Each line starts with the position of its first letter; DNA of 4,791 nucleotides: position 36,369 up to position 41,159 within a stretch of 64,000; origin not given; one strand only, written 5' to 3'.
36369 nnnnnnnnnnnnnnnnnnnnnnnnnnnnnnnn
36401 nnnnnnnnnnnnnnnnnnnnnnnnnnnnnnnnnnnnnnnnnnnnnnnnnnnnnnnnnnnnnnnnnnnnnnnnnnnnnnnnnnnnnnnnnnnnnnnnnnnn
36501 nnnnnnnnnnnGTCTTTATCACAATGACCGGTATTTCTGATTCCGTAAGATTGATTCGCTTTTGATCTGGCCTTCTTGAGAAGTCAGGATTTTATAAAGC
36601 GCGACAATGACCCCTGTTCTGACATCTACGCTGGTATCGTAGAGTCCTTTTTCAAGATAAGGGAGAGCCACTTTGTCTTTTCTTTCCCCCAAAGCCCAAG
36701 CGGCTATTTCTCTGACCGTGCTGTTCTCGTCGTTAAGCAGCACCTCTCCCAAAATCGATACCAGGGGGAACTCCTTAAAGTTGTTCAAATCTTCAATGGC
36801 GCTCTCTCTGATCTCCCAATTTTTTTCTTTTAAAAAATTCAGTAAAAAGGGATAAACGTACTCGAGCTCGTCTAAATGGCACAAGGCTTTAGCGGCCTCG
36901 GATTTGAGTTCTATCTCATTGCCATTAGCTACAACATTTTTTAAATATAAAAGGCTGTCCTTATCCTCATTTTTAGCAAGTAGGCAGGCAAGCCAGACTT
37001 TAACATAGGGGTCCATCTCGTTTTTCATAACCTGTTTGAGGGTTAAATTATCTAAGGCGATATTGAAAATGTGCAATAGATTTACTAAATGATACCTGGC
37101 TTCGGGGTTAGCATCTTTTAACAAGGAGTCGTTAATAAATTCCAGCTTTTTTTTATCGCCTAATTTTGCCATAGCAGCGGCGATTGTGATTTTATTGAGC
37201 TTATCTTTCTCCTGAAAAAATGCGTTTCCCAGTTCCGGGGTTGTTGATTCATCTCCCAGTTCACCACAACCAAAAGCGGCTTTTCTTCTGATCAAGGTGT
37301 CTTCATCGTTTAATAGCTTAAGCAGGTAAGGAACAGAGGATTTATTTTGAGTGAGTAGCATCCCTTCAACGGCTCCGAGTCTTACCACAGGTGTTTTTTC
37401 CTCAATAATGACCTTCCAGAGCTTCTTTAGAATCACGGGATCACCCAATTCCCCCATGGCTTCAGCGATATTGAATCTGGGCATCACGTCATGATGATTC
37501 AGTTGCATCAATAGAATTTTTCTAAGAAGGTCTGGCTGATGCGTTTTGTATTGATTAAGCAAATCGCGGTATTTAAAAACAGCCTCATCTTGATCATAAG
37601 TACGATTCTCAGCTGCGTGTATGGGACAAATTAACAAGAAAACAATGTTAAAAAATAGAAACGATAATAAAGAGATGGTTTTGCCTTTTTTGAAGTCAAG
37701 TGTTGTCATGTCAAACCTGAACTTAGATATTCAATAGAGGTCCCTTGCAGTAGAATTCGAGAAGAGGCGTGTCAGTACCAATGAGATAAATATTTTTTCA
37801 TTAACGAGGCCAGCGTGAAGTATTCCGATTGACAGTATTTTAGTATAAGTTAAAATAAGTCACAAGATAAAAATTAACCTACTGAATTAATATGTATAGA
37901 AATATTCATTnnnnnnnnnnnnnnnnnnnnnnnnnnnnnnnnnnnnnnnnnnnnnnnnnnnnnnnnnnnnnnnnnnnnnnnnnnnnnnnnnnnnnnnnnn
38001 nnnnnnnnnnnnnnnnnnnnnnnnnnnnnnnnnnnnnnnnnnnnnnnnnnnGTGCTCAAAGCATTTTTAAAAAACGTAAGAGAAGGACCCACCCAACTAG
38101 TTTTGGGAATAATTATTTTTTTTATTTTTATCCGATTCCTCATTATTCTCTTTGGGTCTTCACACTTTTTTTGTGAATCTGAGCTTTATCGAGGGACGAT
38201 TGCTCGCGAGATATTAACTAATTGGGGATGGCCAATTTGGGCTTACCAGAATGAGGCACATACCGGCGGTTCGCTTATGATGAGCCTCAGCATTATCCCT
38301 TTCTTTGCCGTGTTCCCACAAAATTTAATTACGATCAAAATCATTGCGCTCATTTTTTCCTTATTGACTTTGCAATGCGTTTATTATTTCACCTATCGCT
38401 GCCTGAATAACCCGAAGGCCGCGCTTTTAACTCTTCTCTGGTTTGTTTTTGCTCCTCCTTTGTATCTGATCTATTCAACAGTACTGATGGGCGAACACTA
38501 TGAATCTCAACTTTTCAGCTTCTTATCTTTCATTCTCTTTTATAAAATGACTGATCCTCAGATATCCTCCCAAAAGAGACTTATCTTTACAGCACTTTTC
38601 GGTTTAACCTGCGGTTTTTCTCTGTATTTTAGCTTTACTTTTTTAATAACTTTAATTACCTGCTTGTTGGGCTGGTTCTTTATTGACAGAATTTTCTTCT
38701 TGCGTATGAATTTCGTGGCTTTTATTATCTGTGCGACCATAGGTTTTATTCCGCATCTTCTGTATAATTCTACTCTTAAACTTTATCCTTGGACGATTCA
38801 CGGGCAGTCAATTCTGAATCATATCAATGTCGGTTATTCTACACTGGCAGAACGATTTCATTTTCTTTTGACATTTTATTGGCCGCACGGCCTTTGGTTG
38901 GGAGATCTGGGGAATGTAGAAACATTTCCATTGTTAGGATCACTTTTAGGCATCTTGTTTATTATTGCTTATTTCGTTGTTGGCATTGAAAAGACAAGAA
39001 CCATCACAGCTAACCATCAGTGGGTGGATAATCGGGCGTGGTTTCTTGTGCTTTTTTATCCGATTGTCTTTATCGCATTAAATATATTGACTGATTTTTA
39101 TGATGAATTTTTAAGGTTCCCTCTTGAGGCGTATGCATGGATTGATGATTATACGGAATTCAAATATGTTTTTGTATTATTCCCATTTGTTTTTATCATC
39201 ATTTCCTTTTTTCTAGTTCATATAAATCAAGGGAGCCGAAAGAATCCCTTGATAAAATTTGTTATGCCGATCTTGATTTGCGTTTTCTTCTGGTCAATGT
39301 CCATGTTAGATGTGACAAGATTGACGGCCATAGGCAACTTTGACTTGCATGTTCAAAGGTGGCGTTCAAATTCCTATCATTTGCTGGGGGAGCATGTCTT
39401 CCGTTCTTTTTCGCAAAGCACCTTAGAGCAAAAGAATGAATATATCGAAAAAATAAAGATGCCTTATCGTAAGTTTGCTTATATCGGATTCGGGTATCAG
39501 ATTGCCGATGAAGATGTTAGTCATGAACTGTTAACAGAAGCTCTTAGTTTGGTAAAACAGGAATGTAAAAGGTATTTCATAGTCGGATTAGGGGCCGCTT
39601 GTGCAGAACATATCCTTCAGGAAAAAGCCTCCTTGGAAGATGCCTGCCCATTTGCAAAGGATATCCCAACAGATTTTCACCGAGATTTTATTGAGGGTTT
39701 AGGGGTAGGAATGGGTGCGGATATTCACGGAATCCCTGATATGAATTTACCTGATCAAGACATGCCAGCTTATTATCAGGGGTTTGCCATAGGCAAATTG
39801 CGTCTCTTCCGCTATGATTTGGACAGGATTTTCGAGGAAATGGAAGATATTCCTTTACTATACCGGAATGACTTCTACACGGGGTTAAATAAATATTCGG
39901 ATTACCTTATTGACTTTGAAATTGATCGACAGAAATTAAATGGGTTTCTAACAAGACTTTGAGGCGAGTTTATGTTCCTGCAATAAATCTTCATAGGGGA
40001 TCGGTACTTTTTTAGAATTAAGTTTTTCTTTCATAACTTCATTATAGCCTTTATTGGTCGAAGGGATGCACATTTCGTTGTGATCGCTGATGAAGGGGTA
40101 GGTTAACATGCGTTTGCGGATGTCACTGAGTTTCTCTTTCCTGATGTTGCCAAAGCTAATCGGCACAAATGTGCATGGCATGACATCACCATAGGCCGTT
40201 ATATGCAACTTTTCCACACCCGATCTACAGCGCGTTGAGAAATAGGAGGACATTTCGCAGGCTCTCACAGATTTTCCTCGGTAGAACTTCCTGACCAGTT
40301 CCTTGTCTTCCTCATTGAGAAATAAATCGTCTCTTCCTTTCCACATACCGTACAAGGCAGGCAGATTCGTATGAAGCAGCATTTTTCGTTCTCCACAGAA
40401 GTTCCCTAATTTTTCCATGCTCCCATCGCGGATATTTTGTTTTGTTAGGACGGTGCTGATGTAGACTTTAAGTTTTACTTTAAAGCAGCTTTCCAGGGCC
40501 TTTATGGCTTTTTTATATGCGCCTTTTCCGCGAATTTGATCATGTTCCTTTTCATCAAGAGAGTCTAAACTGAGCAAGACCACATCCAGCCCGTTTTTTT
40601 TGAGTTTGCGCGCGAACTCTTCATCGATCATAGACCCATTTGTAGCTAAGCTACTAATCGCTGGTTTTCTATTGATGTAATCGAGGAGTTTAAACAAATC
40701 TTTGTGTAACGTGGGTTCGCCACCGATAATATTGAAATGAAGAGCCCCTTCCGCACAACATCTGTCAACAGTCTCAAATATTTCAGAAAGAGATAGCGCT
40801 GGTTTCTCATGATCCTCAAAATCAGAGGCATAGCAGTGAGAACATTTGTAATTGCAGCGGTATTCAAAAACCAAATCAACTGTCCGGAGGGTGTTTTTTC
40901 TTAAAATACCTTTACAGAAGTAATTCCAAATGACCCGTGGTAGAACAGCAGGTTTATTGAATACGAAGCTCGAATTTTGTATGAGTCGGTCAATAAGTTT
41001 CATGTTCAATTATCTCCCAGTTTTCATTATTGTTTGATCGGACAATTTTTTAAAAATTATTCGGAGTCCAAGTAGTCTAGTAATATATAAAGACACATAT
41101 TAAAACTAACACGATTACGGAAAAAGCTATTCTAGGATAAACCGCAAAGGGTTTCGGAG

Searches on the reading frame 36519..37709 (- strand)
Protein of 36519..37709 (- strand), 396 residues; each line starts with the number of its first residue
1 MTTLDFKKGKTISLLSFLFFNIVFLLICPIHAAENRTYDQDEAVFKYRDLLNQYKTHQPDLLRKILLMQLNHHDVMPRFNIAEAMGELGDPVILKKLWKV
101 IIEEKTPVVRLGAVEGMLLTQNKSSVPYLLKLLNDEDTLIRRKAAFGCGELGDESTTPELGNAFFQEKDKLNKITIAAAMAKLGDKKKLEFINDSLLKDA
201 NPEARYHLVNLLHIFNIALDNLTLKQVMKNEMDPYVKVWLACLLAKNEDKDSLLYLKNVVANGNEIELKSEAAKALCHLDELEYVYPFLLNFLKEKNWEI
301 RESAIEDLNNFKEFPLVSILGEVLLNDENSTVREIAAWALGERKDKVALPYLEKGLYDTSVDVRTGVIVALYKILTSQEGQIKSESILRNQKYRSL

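Call 15: search_protein_families(library=pfam, proteins=[window:36519-37709:-], max_evalue=0.00001)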
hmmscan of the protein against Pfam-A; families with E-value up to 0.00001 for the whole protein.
window:36519-37709:- (396 aa): 4 families
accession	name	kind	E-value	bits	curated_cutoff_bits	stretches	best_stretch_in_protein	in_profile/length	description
PF13646.12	HEAT_2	-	4.9e-36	123.3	27.7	2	287-371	2-87/88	HEAT repeats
PF02985.28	HEAT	-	1.6e-20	71.7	23.5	0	126-152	2-28/31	HEAT repeat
PF13513.12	HEAT_EZ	-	5.9e-15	55.8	27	0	323-342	35-54/55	HEAT-like repeat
PF03130.22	HEAT_PBS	-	9.4e-15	53.9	20.9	0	332-357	1-26/27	PBS lyase HEAT-like repeat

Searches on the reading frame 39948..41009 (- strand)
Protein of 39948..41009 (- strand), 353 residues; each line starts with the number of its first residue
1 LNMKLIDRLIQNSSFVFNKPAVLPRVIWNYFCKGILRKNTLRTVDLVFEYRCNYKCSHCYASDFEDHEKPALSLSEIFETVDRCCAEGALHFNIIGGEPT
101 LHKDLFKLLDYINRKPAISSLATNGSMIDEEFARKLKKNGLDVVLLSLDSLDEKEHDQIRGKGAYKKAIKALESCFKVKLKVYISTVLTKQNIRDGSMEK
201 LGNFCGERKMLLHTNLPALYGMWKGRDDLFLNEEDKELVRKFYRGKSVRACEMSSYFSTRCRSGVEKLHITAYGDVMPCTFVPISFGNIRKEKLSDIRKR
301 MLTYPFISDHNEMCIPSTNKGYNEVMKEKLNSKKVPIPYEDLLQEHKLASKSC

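Call 16: search_protein_families(library=pfam, proteins=[window:39948-41009:-], max_evalue=0.00001)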
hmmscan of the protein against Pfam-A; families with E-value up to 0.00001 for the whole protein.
window:39948-41009:- (353 aa): 2 families
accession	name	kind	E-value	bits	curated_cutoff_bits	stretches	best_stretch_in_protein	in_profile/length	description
PF04055.27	Radical_SAM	-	1.9e-26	93.6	29.5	1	50-195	5-158/166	Radical SAM superfamily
PF13186.11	SPASM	-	1.7e-07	31.8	21.5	1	261-300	1-45/67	Iron-sulfur cluster-binding domain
